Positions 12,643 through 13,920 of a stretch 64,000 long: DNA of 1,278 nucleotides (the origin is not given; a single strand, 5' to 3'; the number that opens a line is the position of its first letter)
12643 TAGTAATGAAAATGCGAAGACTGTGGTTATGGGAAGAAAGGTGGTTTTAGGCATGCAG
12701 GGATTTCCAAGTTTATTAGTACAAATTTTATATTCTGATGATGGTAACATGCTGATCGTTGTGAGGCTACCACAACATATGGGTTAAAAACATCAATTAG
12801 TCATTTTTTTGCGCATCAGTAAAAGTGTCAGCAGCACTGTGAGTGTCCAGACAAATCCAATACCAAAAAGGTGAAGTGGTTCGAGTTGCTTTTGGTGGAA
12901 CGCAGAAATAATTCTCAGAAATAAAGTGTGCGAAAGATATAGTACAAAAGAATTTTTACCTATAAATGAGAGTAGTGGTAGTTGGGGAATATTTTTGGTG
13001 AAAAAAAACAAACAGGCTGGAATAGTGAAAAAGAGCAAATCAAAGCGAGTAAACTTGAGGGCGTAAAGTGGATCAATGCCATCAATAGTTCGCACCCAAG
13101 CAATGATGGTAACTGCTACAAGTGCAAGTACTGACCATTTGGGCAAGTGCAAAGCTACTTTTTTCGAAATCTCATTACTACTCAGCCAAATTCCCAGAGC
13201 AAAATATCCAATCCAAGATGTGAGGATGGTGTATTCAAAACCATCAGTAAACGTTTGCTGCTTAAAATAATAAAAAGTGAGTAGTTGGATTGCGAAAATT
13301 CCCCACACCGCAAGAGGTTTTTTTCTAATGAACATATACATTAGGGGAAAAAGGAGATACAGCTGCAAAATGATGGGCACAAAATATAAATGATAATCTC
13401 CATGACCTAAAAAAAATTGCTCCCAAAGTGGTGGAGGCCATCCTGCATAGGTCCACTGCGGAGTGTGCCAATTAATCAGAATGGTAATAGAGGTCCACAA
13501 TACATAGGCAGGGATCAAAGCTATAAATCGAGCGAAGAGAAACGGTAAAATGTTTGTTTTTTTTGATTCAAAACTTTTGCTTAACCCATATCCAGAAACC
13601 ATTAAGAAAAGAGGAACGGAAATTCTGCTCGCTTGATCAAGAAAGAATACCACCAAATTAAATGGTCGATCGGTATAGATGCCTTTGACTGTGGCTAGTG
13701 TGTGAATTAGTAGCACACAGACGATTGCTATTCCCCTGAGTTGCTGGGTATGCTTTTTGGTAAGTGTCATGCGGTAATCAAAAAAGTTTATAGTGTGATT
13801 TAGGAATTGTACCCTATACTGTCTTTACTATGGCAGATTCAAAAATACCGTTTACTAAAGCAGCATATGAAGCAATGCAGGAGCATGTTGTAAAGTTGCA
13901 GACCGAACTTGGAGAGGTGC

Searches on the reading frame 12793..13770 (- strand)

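Call 24: search_protein_families(library=pfam, proteins=[window:12793-13770:-], max_evalue=0.001)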
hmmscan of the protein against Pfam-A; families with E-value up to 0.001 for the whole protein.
window:12793-13770:- (325 aa): 1 family
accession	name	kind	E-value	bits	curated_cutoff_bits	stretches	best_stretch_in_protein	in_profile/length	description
PF01757.29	Acyl_transf_3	-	4.3e-35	121.8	31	1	11-316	7-324/326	Acyltransferase domain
